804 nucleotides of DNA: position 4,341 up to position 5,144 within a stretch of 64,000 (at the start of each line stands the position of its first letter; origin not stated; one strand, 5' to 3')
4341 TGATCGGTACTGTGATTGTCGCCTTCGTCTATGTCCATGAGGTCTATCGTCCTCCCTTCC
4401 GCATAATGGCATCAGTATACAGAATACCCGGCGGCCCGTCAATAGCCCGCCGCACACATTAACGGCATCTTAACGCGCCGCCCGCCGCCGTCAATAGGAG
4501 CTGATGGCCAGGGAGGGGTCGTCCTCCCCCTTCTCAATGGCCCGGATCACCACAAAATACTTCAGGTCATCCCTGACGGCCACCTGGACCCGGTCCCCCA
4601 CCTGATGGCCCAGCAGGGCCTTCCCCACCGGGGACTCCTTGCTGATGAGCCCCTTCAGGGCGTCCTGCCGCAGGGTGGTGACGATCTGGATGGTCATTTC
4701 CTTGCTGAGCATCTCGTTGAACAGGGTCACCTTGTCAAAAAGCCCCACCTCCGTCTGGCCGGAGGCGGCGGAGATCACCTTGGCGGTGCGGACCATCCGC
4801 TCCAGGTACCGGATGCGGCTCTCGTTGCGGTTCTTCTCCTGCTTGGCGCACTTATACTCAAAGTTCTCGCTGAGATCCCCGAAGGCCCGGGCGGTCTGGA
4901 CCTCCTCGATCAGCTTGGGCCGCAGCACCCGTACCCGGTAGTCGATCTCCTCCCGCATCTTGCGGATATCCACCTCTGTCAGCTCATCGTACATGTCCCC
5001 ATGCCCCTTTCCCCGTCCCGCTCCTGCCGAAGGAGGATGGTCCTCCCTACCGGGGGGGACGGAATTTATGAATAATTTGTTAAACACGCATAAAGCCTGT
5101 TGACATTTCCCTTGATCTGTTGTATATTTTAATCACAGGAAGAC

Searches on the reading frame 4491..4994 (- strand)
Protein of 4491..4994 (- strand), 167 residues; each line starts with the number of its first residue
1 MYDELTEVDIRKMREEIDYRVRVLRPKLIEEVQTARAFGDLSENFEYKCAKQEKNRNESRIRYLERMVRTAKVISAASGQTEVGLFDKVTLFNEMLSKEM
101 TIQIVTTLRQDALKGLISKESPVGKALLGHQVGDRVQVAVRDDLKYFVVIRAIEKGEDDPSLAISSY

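Call 8: search_protein_families(library=pfam, proteins=[window:4491-4994:-], max_evalue=0.1)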
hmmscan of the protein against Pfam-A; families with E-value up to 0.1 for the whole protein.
window:4491-4994:- (167 aa): 3 families
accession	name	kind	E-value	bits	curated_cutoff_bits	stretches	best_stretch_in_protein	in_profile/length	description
PF03449.20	GreA_GreB_N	-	6.2e-23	81.2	24.5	1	5-73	3-71/71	Transcription elongation factor, N-terminal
PF01272.25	GreA_GreB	-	4.8e-15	55.7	26.9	1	81-154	4-76/77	Transcription elongation factor, GreA/GreB, C-term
PF20310.4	HTH_Tnp_2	-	0.09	13.1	23.8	0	20-67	66-110/131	Transposon related HTH domain protein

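Call 10: find_related_loci(query=window:4491-4994:-, collection=genome_contigs, flank=4000)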
Query window:4491-4994:- (167 aa) in genome_contigs; peptide patterns used: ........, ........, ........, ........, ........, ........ (x = any residue, [..] = any of these).
599 stretches matched a pattern (row limit reached: there are more); 461 encode a relative of the query (tblastn E <= 1e-3); the best 80 are kept; 80 distinct loci.
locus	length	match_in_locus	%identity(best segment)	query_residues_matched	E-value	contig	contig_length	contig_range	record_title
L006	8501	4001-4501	89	1-167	3e-100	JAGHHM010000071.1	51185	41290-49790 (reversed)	MAG: Oscillospiraceae bacterium isolate MAG.31 k127_494932, whole genome shotgun sequence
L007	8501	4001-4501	84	1-167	3e-95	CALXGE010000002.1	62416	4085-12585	MAG: uncultured Oscillospiraceae bacterium isolate BRZ_EH__bin56 genome assembly, contig: BRZ_EH__NODE_807_length_62416_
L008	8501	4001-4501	87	1-167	4e-95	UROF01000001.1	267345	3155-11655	uncultured Clostridiales bacterium isolate UMGS1188 genome assembly, contig: NODE_3_length_267345_cov_10.547615, whole g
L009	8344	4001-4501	83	1-167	4e-93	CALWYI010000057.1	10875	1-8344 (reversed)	MAG: uncultured Oscillospiraceae bacterium isolate BRZ_EI__bin81 genome assembly, contig: BRZ_EI__NODE_6355_length_10875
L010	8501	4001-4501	84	1-167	2e-91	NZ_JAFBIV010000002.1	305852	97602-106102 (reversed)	Oscillibacter valericigenes strain An860 An860_NODE_2_length_305852_cov_28.701023_pilon, whole genome shotgun sequence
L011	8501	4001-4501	83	1-167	1e-90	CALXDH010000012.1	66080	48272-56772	MAG: uncultured Oscillospiraceae bacterium isolate BRZ_CF__bin49 genome assembly, contig: BRZ_CF__NODE_569_length_66080_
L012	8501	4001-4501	81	1-167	2e-90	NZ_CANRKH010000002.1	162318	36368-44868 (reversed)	MAG: uncultured Dysosmobacter sp. isolate Lapin-021__bin87 Lapin-021__NODE_79_length_162318_cov_5.436776, whole genome s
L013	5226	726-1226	83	1-167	2e-90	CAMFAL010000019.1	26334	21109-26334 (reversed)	MAG: uncultured Clostridia bacterium isolate SRR15057926_bin.5_metaWRAP_v1.3_MAG genome assembly, contig: ERZ10407479.80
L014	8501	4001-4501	82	1-167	2e-89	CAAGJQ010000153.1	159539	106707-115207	MAG TPA_asm: uncultured Oscillibacter sp., isolate HGM13158, WGS project CAAGJQ010000000 data, contig: SRS476292_40_k119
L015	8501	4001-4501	83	1-167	2e-89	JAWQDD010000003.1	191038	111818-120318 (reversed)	Oscillospiraceae bacterium CM74B_53B_ID361 LM_D7_4-BHI_SB-5_3B.1_NODE_12, whole genome shotgun sequence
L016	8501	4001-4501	82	1-167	1e-89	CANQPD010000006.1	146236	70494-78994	MAG: uncultured Dysosmobacter sp. isolate Lapin-012__bin49 genome assembly, contig: Lapin-012__NODE_159_length_146236_co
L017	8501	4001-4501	81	1-167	3e-88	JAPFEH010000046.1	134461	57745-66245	MAG: Dysosmobacter sp. isolate bin_20_LilbubCat k141_91427, whole genome shotgun sequence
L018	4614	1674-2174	80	1-167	2e-88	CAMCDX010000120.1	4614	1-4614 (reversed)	MAG: uncultured Clostridia bacterium isolate SRR17382097_bin.54_metaWRAP_v1.3_MAG genome assembly, contig: ERZ10544651.1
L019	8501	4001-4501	80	1-167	7e-88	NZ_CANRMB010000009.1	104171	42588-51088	MAG: uncultured Dysosmobacter sp. isolate Lapin-030__bin84 Lapin-030__NODE_256_length_104171_cov_10.395844, whole genome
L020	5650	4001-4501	80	1-167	1e-87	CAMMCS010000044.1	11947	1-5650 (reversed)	MAG: uncultured Oscillibacter sp. isolate ERR4304455_bin.46_MetaWRAP_v1.1_MAG genome assembly, contig: NODE_7215_length_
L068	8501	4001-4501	75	1-167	2e-83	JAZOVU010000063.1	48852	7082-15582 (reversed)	MAG: Candidatus Pelethomonas sp. isolate T1900045525_YK20190219.MAGScoT_cleanbin_000023 SGB_7681_k141_436638, whole geno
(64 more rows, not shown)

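Call 30: find_homologous_proteins(query=L068:4001-4501:+, max_evalue=1e-40)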
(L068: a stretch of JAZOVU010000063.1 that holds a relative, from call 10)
Query L068:4001-4501:+ (167 aa): 7716 proteins with E <= 1e-40 among 8000 candidates; the best 120 are listed.
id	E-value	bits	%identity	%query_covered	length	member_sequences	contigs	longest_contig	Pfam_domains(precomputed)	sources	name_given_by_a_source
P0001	6.4e-101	352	100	100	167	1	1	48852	PF01272.26,PF03449.21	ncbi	-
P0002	2.2e-100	351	99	100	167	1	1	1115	PF01272.26,PF03449.21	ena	-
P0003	4.3e-100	350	99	100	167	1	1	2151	PF01272.26,PF03449.21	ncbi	-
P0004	1.1e-89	316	89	100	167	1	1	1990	PF01272.26,PF03449.21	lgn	-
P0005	5.0e-87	307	87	100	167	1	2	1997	PF01272.26,PF03449.21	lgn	-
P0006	8.8e-87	306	87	100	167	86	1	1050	PF01272.26,PF03449.21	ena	-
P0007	4.9e-86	304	86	100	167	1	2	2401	PF01272.26,PF03449.21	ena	-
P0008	1.1e-85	303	86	100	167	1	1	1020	PF01272.26,PF03449.21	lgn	-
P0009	1.1e-85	303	85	100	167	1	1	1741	PF01272.26,PF03449.21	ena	-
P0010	1.6e-85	302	85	100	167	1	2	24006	PF01272.26,PF03449.21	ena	-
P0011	1.2e-84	300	83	100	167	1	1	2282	PF01272.26,PF03449.21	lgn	-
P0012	1.7e-84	299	84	100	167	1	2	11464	PF01272.26,PF03449.21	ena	-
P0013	1.2e-83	296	85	100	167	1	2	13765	PF01272.26,PF03449.21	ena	-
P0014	1.3e-83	296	84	100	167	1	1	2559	PF01272.26,PF03449.21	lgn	-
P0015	2.5e-83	295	84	100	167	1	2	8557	PF01272.26,PF03449.21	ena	-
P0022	1.5e-81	289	82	100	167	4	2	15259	PF01272.26,PF03449.21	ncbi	-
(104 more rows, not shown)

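Call 31: find_encoding_contigs(protein=P0010, flank=2500, max_places=2)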
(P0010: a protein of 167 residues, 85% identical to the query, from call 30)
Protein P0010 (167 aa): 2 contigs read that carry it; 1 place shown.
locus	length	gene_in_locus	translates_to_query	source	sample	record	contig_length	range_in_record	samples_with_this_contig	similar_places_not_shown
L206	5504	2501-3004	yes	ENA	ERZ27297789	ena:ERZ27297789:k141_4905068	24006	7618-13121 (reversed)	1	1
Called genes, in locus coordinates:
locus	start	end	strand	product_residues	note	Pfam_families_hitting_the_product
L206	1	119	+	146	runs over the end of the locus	PF13581:HATPase_c_2, PF02518:HATPase_c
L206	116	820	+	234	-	PF04542:Sigma70_r2, PF04539:Sigma70_r3 (weak), PF01381:HTH_3 (faint), PF08281:Sigma70_r4_2, PF04545:Sigma70_r4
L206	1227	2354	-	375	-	PF14199:DUF4317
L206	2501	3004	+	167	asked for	PF03449:GreA_GreB_N, PF01272:GreA_GreB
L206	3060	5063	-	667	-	PF00528:BPD_transp_1, PF02030:Lipoprotein_8 (weak), PF01547:SBP_bac_1, PF13416:SBP_bac_8, PF13531:SBP_bac_11, PF13343:SBP_bac_6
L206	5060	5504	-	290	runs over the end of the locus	PF00528:BPD_transp_1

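Call 32: find_encoding_contigs(protein=P0012, flank=2500, max_places=2)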
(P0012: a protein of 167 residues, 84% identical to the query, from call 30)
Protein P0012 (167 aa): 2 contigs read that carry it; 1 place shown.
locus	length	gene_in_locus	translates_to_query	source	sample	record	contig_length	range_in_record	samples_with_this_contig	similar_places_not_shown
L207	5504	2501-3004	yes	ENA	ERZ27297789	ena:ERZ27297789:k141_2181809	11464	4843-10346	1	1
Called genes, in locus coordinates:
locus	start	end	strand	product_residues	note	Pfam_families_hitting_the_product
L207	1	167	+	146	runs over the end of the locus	PF13581:HATPase_c_2, PF02518:HATPase_c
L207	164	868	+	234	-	PF07638:Sigma70_ECF (faint), PF04542:Sigma70_r2, PF04539:Sigma70_r3 (weak), PF01381:HTH_3 (faint), PF08281:Sigma70_r4_2, PF04545:Sigma70_r4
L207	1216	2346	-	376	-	PF14199:DUF4317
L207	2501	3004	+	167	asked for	PF03449:GreA_GreB_N, PF01272:GreA_GreB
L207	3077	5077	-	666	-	PF00528:BPD_transp_1, PF01547:SBP_bac_1, PF13416:SBP_bac_8, PF13531:SBP_bac_11, PF13343:SBP_bac_6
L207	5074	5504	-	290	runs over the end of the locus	PF00528:BPD_transp_1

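Call 33: find_encoding_contigs(protein=P0013, flank=2500, max_places=2)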
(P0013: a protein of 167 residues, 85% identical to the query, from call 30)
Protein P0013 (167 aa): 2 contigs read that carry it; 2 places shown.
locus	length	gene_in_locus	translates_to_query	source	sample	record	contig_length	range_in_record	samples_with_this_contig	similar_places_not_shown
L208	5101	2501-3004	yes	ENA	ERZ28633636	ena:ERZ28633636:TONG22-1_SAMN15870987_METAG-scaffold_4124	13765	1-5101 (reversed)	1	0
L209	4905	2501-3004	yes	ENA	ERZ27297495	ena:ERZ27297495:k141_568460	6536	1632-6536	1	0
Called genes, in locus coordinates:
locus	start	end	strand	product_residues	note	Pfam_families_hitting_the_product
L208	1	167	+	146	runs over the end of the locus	PF13581:HATPase_c_2, PF02518:HATPase_c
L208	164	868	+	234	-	PF04542:Sigma70_r2, PF04539:Sigma70_r3, PF01381:HTH_3 (faint), PF08281:Sigma70_r4_2, PF04545:Sigma70_r4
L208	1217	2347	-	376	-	PF14199:DUF4317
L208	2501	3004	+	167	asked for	PF03449:GreA_GreB_N, PF01272:GreA_GreB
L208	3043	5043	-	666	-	PF00528:BPD_transp_1, PF01547:SBP_bac_1, PF13416:SBP_bac_8, PF13531:SBP_bac_11, PF13343:SBP_bac_6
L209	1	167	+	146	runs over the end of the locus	PF13581:HATPase_c_2, PF02518:HATPase_c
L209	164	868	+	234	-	PF04542:Sigma70_r2, PF04539:Sigma70_r3, PF01381:HTH_3 (faint), PF08281:Sigma70_r4_2, PF04545:Sigma70_r4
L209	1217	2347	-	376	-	PF14199:DUF4317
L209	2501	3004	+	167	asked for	PF03449:GreA_GreB_N, PF01272:GreA_GreB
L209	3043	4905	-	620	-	?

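Call 34: find_encoding_contigs(protein=P0015, flank=2500, max_places=2)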
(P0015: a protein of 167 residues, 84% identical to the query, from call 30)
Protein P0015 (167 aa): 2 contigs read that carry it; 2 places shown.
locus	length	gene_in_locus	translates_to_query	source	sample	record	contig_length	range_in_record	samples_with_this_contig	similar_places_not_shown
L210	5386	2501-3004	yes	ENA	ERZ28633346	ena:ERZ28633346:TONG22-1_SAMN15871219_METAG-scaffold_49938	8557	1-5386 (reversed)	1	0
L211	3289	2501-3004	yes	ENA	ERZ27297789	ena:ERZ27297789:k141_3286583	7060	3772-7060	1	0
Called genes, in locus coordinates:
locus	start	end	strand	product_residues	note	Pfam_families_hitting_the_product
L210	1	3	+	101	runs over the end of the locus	PF01740:STAS, PF13466:STAS_2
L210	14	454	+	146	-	PF13581:HATPase_c_2, PF02518:HATPase_c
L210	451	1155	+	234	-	PF07638:Sigma70_ECF (faint), PF04542:Sigma70_r2, PF04539:Sigma70_r3 (weak), PF08281:Sigma70_r4_2, PF04545:Sigma70_r4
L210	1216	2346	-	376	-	PF14199:DUF4317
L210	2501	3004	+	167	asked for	PF03449:GreA_GreB_N, PF01272:GreA_GreB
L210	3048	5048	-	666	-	PF00528:BPD_transp_1, PF01547:SBP_bac_1, PF13416:SBP_bac_8, PF13531:SBP_bac_11, PF13343:SBP_bac_6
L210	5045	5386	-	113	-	?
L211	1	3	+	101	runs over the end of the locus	PF01740:STAS, PF13466:STAS_2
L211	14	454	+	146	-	PF13581:HATPase_c_2, PF02518:HATPase_c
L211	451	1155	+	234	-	PF07638:Sigma70_ECF (faint), PF04542:Sigma70_r2, PF04539:Sigma70_r3 (weak), PF08281:Sigma70_r4_2, PF04545:Sigma70_r4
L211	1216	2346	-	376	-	PF14199:DUF4317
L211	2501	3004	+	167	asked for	PF03449:GreA_GreB_N, PF01272:GreA_GreB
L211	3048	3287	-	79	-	?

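Call 35: find_encoding_contigs(protein=P0022, flank=2500, max_places=2)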
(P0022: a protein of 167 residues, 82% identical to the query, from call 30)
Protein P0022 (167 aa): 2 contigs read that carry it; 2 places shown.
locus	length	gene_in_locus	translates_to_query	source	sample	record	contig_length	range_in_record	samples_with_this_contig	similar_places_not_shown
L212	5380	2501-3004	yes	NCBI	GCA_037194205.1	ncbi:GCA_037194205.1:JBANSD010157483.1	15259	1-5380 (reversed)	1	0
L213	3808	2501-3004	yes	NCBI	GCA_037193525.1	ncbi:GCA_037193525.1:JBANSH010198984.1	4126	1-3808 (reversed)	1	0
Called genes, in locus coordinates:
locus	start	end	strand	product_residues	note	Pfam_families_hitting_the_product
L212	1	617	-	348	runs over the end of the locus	PF00005:ABC_tran, PF02463:SMC_N (faint), PF13304:AAA_21 (faint), PF09383:NIL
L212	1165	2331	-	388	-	PF05816:TelA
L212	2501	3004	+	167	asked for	PF03449:GreA_GreB_N, PF01272:GreA_GreB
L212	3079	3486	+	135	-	PF02579:Nitro_FeMo-Co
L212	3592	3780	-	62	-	PF00830:Ribosomal_L28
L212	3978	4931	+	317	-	PF02603:Hpr_kinase_N, PF07475:Hpr_kinase_C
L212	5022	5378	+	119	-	?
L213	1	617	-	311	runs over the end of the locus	?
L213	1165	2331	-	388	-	PF05816:TelA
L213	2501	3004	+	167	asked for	PF03449:GreA_GreB_N, PF01272:GreA_GreB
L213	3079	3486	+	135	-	PF02579:Nitro_FeMo-Co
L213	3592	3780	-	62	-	PF00830:Ribosomal_L28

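Call 36: find_encoding_contigs(protein=P0004, flank=2500, max_places=2)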
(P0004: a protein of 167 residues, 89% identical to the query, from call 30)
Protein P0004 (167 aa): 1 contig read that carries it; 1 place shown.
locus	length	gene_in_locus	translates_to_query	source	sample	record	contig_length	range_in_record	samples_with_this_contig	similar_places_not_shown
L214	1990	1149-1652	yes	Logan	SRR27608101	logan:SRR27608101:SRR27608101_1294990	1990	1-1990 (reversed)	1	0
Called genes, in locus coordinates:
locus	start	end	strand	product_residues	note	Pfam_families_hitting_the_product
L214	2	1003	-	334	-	?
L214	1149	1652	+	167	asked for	PF03449:GreA_GreB_N, PF01272:GreA_GreB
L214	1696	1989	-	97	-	?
